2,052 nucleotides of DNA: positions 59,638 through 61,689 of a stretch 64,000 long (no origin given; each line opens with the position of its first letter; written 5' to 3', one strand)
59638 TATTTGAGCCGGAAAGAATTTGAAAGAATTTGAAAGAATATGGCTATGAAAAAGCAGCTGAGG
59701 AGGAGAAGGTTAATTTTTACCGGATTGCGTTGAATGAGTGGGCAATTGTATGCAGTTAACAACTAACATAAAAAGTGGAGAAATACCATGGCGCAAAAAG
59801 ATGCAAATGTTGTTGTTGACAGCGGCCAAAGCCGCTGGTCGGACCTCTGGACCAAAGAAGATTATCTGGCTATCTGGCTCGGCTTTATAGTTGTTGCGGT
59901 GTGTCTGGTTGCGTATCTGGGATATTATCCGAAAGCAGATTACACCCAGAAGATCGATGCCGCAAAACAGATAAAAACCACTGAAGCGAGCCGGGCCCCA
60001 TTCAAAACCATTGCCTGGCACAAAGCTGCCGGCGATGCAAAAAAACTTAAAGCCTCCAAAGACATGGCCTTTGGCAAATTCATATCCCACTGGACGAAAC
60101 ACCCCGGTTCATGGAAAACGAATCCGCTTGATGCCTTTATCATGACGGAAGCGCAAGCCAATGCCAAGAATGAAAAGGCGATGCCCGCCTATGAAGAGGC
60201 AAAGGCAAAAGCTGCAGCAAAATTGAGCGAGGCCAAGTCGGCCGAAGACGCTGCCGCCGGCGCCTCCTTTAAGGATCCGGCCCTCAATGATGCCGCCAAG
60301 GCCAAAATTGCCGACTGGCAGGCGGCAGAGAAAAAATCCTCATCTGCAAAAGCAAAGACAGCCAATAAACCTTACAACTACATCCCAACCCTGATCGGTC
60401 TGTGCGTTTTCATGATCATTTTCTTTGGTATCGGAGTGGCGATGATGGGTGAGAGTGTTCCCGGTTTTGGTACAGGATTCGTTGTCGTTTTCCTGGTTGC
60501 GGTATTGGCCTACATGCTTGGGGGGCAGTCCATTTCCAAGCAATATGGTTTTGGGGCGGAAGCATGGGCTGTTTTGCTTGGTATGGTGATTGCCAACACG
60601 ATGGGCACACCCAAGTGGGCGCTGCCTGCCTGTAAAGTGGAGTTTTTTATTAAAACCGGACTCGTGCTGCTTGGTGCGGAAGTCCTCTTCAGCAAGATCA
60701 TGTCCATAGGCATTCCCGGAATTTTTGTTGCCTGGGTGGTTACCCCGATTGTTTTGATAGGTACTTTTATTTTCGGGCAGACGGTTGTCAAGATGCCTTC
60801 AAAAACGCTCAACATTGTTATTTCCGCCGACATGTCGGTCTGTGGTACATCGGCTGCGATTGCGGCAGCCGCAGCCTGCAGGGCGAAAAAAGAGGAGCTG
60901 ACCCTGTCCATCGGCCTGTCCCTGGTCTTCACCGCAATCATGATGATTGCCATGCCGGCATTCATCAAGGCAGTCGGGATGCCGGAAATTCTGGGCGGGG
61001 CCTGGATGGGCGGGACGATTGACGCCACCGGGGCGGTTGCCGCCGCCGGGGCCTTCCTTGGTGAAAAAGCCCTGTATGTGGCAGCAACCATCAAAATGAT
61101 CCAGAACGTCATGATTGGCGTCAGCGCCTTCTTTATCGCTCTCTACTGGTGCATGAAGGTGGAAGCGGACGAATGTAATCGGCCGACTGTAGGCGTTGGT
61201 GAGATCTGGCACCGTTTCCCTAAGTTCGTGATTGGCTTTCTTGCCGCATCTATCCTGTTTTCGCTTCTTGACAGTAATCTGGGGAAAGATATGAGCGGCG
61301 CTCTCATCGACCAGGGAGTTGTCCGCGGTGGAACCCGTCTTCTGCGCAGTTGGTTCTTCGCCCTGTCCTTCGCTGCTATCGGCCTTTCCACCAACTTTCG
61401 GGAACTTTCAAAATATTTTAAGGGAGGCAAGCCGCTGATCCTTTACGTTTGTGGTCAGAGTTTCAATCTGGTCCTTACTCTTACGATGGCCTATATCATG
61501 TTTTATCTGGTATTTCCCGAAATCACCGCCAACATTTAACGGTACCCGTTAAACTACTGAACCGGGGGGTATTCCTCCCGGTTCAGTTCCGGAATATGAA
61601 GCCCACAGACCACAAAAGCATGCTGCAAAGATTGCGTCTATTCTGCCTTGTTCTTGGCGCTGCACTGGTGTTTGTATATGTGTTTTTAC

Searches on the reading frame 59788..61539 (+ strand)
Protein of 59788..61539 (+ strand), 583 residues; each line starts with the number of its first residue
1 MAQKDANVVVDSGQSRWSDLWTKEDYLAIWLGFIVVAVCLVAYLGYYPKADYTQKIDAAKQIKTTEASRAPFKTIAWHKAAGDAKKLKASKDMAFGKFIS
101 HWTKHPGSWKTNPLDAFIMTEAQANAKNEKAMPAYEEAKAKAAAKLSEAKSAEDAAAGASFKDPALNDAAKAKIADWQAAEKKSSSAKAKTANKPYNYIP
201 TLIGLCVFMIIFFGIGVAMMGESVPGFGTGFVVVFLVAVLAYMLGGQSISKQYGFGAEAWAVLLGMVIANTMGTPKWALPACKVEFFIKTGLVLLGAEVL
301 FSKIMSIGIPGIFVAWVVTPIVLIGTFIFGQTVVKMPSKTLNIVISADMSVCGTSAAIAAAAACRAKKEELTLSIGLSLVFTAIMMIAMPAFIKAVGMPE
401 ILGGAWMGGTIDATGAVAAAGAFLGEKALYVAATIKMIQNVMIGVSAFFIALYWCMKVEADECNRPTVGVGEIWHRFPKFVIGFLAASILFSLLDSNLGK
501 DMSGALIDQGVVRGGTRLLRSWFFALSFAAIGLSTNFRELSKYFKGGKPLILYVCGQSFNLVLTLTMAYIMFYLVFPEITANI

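Call 77: search_protein_families(library=pfam, proteins=[window:59788-61539:+], max_evalue=0.00001)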
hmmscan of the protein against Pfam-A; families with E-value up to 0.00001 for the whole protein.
window:59788-61539:+ (583 aa): 1 family
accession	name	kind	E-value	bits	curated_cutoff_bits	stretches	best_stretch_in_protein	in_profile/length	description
PF03601.19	Cons_hypoth698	-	1e-43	149.8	24.5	1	230-552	2-303/304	Conserved hypothetical protein 698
